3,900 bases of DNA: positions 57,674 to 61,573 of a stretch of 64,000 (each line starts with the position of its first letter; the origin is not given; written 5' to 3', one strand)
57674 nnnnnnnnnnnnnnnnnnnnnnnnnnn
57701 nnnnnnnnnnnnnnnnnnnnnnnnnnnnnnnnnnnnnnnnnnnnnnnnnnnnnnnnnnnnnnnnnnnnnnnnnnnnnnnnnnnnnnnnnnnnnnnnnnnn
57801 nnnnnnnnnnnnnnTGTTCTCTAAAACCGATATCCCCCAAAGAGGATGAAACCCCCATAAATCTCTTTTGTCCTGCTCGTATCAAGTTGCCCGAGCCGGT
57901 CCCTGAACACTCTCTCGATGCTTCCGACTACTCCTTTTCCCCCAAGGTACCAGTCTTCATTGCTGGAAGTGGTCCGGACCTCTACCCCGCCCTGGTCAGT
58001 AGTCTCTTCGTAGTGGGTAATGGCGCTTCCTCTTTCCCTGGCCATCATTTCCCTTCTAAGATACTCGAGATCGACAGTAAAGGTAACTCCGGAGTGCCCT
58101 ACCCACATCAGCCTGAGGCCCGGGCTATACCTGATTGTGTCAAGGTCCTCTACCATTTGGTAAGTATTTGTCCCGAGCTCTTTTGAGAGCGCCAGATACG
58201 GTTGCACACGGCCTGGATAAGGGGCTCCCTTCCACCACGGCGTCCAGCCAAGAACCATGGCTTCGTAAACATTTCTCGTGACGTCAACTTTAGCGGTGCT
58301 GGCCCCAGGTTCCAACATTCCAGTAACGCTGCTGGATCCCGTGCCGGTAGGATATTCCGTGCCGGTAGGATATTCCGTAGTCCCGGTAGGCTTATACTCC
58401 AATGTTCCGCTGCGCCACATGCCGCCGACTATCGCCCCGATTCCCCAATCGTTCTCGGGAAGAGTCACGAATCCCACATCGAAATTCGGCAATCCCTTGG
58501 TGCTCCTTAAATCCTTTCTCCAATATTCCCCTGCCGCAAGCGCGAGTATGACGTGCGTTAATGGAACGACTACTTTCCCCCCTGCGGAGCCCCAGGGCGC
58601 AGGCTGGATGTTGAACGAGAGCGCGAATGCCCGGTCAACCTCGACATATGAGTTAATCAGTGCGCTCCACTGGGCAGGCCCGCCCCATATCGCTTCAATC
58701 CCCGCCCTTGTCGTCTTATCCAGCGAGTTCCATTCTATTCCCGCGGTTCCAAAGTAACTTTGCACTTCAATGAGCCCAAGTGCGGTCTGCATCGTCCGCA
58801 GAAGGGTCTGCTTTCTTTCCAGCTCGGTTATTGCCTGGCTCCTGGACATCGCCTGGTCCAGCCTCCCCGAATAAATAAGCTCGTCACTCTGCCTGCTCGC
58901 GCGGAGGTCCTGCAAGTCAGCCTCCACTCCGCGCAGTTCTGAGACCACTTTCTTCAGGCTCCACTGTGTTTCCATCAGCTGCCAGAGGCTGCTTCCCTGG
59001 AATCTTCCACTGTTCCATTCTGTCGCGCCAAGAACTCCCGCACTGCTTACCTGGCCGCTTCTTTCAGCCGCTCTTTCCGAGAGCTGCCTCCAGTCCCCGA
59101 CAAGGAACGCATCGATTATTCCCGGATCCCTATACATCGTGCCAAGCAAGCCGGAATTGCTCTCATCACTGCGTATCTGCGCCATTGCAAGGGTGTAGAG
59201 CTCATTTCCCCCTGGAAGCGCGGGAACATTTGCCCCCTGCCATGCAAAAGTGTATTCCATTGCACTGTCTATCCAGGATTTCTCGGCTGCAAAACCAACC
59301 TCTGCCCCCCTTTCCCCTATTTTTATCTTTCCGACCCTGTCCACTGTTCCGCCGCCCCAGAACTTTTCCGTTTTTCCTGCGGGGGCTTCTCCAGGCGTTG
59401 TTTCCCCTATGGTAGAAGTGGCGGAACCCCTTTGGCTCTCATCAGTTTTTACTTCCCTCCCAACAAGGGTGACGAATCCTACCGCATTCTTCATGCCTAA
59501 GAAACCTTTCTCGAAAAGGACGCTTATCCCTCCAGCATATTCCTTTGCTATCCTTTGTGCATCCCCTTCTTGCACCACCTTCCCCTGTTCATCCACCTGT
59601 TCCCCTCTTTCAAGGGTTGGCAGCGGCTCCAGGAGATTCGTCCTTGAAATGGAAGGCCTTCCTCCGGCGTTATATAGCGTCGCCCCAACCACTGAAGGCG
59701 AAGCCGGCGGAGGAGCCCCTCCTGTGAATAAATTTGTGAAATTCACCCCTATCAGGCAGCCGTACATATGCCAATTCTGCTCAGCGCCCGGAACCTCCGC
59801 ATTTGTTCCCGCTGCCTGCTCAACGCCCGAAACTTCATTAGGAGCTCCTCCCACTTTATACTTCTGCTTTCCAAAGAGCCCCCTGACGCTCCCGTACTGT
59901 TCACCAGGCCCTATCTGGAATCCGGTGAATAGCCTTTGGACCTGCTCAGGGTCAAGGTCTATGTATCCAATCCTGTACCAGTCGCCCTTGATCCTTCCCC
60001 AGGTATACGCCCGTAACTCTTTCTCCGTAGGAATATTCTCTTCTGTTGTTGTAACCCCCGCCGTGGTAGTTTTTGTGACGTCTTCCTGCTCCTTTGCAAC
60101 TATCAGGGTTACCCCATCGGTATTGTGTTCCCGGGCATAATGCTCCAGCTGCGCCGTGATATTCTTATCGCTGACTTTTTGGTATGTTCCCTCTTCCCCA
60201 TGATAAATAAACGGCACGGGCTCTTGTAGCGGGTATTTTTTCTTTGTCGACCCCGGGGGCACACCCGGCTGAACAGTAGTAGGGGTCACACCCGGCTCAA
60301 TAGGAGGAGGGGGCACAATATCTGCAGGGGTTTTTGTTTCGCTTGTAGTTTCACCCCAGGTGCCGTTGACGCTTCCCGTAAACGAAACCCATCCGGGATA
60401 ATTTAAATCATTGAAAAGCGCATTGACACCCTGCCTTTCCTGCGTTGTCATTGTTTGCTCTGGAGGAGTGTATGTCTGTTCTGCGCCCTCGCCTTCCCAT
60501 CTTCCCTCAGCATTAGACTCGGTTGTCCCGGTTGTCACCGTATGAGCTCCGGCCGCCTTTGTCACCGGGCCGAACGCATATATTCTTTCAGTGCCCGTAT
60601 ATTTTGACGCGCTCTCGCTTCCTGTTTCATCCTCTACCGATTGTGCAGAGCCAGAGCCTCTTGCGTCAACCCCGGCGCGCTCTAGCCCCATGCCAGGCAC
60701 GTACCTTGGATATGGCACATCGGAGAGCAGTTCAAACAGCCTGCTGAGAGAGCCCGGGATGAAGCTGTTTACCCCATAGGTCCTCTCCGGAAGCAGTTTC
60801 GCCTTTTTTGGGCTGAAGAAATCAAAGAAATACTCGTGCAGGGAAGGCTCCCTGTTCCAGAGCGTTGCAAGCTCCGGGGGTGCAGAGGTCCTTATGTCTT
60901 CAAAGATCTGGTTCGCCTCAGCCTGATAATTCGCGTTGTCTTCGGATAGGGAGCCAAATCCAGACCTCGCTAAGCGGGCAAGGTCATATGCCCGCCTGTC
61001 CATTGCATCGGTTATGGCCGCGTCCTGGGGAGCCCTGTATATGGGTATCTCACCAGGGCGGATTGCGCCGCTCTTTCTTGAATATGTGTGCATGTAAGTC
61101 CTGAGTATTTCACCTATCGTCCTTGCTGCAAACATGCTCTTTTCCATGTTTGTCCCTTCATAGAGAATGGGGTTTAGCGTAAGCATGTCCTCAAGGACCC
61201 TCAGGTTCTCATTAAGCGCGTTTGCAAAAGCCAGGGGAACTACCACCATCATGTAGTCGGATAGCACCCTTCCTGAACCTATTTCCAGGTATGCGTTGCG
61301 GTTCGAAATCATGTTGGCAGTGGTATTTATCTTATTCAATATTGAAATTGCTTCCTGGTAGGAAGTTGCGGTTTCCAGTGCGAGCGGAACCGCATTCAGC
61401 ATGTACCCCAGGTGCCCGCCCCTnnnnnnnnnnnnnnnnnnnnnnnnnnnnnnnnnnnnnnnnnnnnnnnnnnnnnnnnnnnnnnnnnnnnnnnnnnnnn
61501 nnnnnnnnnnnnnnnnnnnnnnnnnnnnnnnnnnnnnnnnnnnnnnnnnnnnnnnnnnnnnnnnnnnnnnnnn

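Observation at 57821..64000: Giant (>2059 aa) ORF of unknown function running off the window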

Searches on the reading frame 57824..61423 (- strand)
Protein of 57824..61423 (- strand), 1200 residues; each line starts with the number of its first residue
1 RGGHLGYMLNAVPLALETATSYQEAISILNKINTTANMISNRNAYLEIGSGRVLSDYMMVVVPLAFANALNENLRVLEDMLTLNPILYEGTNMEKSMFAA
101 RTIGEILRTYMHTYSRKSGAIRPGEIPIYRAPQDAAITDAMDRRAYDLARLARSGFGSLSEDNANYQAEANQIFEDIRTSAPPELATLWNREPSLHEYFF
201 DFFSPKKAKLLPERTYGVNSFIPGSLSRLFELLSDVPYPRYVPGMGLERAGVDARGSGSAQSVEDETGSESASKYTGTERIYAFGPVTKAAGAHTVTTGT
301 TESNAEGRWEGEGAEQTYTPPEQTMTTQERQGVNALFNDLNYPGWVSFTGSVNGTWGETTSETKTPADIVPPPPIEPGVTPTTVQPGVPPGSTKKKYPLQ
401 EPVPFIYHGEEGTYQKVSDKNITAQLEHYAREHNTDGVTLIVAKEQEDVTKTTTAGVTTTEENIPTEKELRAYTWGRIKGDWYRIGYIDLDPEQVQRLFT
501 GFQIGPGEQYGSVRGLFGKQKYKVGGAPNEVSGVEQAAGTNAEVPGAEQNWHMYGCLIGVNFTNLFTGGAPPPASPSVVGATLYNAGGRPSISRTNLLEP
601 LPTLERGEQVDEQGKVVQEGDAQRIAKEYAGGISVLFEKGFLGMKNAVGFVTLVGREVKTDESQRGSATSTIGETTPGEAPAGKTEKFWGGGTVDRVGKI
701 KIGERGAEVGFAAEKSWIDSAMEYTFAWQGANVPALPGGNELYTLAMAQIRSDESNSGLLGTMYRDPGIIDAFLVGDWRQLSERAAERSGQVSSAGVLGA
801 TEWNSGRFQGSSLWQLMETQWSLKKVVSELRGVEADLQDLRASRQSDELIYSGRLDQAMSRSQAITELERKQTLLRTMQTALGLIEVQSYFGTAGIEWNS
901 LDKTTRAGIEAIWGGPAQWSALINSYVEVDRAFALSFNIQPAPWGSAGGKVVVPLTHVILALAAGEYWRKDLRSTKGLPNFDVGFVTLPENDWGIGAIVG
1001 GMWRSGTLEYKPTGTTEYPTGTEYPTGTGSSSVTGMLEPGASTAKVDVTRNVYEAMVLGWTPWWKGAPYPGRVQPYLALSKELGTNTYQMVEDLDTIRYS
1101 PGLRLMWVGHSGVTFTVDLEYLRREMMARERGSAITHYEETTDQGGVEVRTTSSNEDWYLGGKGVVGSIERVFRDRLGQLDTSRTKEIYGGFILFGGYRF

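Call 37: search_protein_representatives(protein=window:57824-61423:-)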
Query: 1200 residues. Proteins with E-value up to 0.001 (for the whole library): 6; up to 1e-10: 6; up to 1e-30: 6. The best 6 are listed.
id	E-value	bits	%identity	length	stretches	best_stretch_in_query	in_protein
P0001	0.0e+00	1492.2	65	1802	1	1-1199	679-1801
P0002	4.9e-230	782.9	45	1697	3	414-1014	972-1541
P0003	1.4e-121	423.7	52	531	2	627-1010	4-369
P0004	7.5e-88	312.0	35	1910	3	1-251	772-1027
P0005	4.7e-79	282.8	34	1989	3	1-237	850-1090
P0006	9.9e-71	255.3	35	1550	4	2-290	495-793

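Call 46: search_protein_families(library=pfam, proteins=[P0001, P0002, P0004, P0005, P0006], max_evalue=0.1)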
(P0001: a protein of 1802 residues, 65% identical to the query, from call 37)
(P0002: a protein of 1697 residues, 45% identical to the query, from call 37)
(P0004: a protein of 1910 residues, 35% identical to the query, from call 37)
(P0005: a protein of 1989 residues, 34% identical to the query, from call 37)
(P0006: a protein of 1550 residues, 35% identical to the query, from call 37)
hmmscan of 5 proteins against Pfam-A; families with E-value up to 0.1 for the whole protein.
P0001 (1802 aa): 0 families

P0002 (1697 aa): 0 families

P0004 (1910 aa): 0 families

P0005 (1989 aa): 0 families

P0006 (1550 aa): 0 families

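Call 47: find_encoding_contigs(protein=P0005, flank=10000, max_places=4)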
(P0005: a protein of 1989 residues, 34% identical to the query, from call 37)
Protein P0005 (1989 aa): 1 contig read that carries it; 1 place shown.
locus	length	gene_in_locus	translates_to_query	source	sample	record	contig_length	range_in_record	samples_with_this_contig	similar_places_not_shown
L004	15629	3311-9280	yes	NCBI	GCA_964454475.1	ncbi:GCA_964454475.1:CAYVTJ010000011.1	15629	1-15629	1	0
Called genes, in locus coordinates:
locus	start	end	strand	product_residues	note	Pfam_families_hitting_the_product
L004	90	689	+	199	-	PF00117:GATase, PF07722:Peptidase_C26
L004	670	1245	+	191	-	PF02676:TYW3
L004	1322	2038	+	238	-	PF01048:PNP_UDP_1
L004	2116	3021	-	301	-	-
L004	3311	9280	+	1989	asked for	-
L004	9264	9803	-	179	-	PF01994:Trm56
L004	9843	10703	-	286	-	-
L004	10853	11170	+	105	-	-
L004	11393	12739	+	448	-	PF02878:PGM_PMM_I, PF02879:PGM_PMM_II, PF02880:PGM_PMM_III, PF00408:PGM_PMM_IV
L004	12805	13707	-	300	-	PF13793:Pribosyltran_N, PF00156:Pribosyltran, PF14572:Pribosyl_synth (faint)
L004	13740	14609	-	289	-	-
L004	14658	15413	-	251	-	PF01163:RIO1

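Call 48: find_encoding_contigs(protein=P0006, flank=10000, max_places=4)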
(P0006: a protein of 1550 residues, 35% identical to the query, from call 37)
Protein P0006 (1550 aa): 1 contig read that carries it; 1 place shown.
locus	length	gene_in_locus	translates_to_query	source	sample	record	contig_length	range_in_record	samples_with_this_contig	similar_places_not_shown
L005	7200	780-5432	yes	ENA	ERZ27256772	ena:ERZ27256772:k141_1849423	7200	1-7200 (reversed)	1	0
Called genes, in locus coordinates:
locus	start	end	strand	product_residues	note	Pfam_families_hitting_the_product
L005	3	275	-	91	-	?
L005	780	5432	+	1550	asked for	-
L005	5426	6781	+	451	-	PF01336:tRNA_anti-codon, PF00152:tRNA-synt_2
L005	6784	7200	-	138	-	?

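Call 53: find_encoding_contigs(protein=P0004, flank=10000, max_places=4)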
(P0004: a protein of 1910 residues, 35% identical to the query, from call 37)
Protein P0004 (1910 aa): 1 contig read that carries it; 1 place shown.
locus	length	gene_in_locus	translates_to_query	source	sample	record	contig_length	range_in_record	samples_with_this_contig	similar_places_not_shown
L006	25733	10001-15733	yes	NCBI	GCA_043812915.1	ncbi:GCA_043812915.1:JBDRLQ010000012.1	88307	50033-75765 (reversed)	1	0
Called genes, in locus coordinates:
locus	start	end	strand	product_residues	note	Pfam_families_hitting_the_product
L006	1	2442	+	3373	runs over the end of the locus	-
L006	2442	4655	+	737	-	PF13472:Lipase_GDSL_2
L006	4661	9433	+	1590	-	-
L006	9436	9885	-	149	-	-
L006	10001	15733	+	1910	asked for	-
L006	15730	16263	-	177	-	PF01994:Trm56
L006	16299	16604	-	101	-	PF01741:MscL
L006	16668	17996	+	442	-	PF02878:PGM_PMM_I, PF02879:PGM_PMM_II, PF02880:PGM_PMM_III, PF00408:PGM_PMM_IV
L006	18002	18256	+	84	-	PF14358:DUF4405 (weak)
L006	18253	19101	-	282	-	PF13793:Pribosyltran_N, PF00156:Pribosyltran, PF14572:Pribosyl_synth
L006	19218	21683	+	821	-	-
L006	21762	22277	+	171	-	PF01965:DJ-1_PfpI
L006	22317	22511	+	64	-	PF13237:Fer4_10, PF14697:Fer4_21, PF12838:Fer4_7, PF13187:Fer4_9 (weak), PF25160:LdpA_Fe-S-bd (weak), PF12797:Fer4_2 (weak), PF00037:Fer4, PF12837:Fer4_6 (weak), +3 more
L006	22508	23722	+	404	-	PF00890:FAD_binding_2 (faint), PF01494:FAD_binding_3, PF04820:Trp_halogenase (faint), PF07992:Pyr_redox_2 (weak), PF12831:FAD_oxidored (weak), PF13450:NAD_binding_8 (weak), PF01266:DAO (weak), PF22578:GGR_cat, +1 more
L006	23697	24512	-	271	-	-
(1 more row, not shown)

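Call 54: find_encoding_contigs(protein=P0002, flank=10000, max_places=4)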
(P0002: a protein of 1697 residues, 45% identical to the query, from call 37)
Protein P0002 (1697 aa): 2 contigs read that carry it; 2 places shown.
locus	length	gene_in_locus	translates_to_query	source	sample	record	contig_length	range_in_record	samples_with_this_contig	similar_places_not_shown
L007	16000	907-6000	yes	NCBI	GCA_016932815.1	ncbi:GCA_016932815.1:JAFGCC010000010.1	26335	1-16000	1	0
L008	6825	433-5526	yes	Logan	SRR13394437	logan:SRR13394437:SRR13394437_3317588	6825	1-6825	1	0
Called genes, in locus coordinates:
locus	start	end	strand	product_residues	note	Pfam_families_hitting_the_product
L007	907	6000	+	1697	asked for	-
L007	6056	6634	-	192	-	-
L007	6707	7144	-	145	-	-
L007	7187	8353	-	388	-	PF12323:HTH_OrfB_IS605, PF01385:OrfB_IS605, PF07282:Cas12f1-like_TNB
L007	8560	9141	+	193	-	-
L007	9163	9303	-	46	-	-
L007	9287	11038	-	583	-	PF04068:Fer4_RLI (weak), PF12837:Fer4_6 (faint), PF12838:Fer4_7 (faint), PF13237:Fer4_10 (faint), PF14697:Fer4_21 (weak), PF00037:Fer4, PF00005:ABC_tran, PF00005:ABC_tran, +2 more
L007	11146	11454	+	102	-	PF01918:Alba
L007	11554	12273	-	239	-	PF00702:Hydrolase, PF12710:HAD, PF08282:Hydrolase_3 (faint)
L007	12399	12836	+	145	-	PF13404:HTH_AsnC-type, PF13412:HTH_24, PF01037:AsnC_trans_reg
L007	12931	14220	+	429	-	PF01336:tRNA_anti-codon, PF00152:tRNA-synt_2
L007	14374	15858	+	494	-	-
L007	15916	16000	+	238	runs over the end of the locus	-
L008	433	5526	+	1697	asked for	-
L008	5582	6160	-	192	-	-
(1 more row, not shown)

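Call 81: search_protein_families(library=phrogs, proteins=[P0002, P0004, P0005, P0006], max_evalue=0.1)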
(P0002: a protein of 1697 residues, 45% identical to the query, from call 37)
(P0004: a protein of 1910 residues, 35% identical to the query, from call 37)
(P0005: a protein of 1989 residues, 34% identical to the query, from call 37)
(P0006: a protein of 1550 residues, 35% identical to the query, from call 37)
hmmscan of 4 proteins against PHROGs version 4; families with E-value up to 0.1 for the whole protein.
P0002 (1697 aa): 1 family
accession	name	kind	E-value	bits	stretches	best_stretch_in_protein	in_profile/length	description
phrog_33197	-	unknown function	0.1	12.8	0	511-574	98-161/308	-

P0004 (1910 aa): 0 families

P0005 (1989 aa): 0 families

P0006 (1550 aa): 0 families

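Call 82: search_protein_families(library=padloc, proteins=[P0004, P0005], max_evalue=0.1)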
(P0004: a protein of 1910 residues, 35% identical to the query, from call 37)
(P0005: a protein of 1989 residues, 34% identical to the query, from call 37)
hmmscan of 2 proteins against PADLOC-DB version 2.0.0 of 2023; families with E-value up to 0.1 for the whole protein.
P0004 (1910 aa): 0 families

P0005 (1989 aa): 0 families

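Call 101: list_cluster_members(proteins=[P0001, P0002, P0003, P0004, P0005, P0006])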
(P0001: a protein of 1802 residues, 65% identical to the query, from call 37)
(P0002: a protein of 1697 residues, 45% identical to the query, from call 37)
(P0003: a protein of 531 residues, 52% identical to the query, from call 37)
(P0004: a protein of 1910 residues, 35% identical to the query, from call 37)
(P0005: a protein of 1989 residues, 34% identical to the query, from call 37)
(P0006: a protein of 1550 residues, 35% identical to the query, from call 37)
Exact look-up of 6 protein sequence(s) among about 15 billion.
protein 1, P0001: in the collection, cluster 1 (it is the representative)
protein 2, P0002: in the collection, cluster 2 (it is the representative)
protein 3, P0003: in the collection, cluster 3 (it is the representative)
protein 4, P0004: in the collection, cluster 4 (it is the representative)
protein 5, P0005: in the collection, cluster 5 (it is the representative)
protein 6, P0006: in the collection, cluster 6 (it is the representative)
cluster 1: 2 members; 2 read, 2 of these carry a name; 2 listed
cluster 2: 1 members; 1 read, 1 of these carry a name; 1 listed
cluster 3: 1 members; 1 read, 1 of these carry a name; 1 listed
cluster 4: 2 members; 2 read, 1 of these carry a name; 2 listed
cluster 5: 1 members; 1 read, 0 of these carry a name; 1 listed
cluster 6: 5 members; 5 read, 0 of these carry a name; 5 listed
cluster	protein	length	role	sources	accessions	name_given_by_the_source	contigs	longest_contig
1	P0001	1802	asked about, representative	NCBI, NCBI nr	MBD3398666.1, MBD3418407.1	hypothetical protein GF412_05500 [Candidatus Micrarchaeota archaeon] | hypothetical protein [Candidatus Micrarchaeota archaeon]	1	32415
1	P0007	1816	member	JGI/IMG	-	hypothetical protein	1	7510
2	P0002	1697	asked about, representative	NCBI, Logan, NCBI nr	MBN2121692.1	hypothetical protein JW721_01370 [Candidatus Micrarchaeota archaeon] | hypothetical protein [Candidatus Micrarchaeota archaeon]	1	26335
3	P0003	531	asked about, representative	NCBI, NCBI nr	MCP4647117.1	MAG: hypothetical protein GY852_05175 [bacterium] | hypothetical protein [bacterium]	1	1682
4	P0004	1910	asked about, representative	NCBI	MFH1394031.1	MAG: hypothetical protein ABIH29_04075 [Candidatus Micrarchaeota archaeon]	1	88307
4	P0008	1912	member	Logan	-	-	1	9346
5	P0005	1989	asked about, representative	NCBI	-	-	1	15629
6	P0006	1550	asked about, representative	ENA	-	-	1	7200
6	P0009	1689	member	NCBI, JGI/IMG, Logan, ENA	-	-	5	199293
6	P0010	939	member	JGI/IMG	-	-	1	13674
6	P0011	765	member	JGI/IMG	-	-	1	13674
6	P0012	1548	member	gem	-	-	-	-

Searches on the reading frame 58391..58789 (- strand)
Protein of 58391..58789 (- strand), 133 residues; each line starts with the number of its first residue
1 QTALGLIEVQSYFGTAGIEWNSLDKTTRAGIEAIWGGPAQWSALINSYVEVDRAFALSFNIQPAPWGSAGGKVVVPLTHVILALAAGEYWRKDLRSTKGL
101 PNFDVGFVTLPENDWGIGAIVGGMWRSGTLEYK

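Call 59: find_homologous_proteins(query=window:58391-58789:-, max_evalue=0.001)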
Query window:58391-58789:-: 15 candidates shared short words with the query, none scored E <= 0.001.
